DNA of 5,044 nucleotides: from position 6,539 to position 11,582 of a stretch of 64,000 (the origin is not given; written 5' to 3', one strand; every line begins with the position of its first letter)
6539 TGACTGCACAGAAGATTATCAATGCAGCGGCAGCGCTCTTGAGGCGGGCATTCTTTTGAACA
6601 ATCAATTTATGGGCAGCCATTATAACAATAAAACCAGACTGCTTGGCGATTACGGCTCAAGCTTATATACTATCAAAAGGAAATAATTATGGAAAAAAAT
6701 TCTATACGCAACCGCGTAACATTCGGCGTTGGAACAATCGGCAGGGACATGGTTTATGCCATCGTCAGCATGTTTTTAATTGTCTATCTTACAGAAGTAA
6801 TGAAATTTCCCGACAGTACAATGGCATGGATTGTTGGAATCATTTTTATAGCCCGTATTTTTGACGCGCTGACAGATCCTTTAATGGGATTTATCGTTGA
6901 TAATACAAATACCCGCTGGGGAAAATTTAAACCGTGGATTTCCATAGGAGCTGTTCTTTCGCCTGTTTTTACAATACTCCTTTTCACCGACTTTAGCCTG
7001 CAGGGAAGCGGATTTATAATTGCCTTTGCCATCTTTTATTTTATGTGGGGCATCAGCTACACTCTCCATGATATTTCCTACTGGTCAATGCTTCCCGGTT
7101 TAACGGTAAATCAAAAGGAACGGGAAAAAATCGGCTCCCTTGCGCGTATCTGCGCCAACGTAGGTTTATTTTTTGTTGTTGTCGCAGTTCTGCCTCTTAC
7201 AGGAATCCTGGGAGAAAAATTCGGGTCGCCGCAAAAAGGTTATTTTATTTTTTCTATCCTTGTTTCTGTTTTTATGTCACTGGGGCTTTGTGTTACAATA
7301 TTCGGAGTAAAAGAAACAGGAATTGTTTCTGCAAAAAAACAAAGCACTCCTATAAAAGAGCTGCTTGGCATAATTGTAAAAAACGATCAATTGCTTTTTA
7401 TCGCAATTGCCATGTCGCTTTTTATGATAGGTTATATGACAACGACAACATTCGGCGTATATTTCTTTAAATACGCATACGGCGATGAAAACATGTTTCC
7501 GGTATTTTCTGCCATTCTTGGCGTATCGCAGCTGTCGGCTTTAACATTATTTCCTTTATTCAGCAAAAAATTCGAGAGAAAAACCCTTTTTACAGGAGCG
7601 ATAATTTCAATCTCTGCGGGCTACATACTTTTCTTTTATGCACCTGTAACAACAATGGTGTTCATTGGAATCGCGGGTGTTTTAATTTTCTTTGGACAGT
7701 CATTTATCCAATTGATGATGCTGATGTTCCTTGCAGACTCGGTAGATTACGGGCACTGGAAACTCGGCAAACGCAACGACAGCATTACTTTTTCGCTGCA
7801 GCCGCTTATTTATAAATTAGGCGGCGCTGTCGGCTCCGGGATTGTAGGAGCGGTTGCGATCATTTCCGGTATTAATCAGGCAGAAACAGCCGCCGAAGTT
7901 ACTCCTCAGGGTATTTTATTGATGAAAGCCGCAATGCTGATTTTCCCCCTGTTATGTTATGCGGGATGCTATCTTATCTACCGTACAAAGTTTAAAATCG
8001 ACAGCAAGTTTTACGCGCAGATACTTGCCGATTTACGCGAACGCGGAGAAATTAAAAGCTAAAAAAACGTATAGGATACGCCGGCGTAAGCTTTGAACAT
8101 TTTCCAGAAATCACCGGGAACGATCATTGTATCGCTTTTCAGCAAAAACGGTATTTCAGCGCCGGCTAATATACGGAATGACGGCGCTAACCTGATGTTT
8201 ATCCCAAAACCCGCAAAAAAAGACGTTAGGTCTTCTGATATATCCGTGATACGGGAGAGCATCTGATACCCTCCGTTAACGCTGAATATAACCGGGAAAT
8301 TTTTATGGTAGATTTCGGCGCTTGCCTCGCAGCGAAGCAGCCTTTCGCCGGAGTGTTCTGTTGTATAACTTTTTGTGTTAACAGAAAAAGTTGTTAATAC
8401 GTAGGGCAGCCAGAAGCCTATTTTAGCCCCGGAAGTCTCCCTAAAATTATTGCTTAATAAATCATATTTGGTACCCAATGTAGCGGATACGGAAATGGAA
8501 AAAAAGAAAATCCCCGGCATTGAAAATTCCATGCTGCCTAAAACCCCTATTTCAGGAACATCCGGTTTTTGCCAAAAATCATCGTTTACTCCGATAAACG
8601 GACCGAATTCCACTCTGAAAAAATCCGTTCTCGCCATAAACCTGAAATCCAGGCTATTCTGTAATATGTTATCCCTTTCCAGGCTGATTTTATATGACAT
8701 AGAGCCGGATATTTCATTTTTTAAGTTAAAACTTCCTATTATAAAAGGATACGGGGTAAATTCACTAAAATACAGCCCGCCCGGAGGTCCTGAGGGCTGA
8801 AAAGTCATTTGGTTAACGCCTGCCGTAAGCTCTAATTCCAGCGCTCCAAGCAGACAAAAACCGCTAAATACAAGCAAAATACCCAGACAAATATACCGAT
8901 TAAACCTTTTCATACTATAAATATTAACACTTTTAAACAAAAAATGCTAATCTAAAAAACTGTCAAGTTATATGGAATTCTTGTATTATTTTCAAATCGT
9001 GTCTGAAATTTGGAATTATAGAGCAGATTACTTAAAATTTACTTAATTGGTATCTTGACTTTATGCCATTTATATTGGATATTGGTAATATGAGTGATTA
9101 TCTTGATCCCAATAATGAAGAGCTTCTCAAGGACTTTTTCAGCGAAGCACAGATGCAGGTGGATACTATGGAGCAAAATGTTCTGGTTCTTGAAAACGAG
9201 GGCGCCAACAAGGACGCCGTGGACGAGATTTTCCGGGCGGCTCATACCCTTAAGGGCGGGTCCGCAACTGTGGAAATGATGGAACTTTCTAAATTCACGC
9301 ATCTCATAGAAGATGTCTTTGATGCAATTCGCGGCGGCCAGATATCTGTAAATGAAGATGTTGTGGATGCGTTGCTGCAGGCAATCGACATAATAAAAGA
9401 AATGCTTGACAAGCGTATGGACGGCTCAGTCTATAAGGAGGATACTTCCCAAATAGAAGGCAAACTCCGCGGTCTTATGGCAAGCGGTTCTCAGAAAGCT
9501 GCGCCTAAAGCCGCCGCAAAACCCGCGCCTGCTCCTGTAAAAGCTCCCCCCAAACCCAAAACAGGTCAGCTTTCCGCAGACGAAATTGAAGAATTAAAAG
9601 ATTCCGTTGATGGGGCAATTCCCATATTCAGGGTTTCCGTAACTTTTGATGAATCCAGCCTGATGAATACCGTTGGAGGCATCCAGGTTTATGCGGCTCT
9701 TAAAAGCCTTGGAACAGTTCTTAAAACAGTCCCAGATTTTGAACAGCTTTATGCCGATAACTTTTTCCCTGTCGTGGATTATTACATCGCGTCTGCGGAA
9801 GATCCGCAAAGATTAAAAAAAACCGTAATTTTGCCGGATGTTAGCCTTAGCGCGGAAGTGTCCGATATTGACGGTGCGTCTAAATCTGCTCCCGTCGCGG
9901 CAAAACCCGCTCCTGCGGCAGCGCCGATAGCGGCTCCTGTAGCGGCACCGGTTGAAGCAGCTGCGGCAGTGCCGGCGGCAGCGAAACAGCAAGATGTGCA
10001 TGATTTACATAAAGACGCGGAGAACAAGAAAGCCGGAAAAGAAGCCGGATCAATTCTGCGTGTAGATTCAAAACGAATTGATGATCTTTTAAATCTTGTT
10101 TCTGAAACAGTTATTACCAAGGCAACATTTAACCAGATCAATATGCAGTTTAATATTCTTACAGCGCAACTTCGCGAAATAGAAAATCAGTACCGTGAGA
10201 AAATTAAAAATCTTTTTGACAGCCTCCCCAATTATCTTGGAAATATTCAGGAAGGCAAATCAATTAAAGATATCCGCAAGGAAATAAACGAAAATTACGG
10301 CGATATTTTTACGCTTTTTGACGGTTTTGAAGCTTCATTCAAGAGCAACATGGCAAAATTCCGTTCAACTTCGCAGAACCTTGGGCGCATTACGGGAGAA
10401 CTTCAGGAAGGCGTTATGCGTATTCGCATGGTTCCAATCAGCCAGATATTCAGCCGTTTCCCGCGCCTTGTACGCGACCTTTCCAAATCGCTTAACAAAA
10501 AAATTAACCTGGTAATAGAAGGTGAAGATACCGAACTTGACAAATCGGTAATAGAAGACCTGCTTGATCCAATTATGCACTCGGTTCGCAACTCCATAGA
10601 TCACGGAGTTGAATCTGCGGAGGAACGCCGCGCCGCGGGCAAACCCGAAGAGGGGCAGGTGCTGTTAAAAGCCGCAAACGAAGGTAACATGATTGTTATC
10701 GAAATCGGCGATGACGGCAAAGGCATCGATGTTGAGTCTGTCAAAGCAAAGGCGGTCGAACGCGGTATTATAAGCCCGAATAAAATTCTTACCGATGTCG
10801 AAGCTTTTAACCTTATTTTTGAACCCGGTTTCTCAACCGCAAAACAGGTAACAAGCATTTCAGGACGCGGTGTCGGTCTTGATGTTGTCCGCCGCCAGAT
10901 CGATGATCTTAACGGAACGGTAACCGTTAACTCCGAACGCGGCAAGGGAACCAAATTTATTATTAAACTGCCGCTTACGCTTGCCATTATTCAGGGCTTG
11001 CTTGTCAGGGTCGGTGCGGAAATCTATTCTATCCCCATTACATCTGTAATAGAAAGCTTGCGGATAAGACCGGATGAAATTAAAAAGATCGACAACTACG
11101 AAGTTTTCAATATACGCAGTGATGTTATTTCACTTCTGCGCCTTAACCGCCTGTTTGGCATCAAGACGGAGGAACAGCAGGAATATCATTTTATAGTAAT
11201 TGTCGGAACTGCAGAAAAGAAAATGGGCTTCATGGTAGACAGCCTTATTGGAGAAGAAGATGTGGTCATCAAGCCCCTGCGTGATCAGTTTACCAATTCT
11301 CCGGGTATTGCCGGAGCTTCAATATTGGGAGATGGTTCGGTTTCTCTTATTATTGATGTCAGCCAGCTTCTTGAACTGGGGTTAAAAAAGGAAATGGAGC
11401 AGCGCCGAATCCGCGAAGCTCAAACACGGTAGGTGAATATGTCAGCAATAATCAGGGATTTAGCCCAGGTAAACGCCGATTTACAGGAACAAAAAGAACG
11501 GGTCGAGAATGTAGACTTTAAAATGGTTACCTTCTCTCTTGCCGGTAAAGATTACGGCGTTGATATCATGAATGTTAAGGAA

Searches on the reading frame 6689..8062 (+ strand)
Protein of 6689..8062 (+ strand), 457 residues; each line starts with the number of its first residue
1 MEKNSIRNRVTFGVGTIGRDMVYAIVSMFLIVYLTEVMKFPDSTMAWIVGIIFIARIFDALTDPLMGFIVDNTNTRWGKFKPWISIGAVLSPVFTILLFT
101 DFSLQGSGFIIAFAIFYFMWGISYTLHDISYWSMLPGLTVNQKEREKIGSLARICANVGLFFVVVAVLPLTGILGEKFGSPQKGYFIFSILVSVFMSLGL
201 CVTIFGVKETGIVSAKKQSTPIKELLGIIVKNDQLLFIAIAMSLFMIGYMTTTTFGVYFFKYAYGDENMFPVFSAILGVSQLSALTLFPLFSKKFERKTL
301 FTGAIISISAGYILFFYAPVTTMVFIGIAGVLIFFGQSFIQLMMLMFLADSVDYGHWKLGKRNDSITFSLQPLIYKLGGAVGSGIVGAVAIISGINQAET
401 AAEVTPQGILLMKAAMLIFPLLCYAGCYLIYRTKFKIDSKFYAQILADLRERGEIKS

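Call 58: search_protein_families(library=pfam, proteins=[window:6689-8062:+], max_evalue=0.00001)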
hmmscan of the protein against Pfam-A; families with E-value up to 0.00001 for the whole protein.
window:6689-8062:+ (457 aa): 2 families
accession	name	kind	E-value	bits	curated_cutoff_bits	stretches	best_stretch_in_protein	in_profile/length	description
PF13347.12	MFS_2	-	2.5e-75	254.1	27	1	12-438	2-426/427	MFS/sugar transport protein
PF07690.21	MFS_1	-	5.7e-14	52.2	33.4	1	15-382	4-346/347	Major Facilitator Superfamily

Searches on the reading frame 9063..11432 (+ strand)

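Call 58: search_protein_families(library=pfam, proteins=[window:9063-11432:+], max_evalue=0.00001)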
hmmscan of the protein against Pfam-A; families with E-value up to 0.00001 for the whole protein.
window:9063-11432:+ (789 aa): 5 families
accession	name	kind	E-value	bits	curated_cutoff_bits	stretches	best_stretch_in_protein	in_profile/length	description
PF01584.24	CheW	-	2.1e-31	108.8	23.5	1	644-771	1-135/138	CheW-like domain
PF02518.31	HATPase_c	-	3.7e-19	69.7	26.4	1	504-639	6-110/111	Histidine kinase-, DNA gyrase B-, and HSP90-like ATPase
PF01627.28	Hpt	-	6.2e-18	65.3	24.6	1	20-111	1-81/84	Hpt domain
PF02895.20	H-kinase_dim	-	4.2e-15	56.4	23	1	330-454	2-68/68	Signal transducing histidine kinase, homodimeric domain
PF07194.16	P2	-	3.3e-11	43.5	23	1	189-260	2-74/81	P2 response regulator binding domain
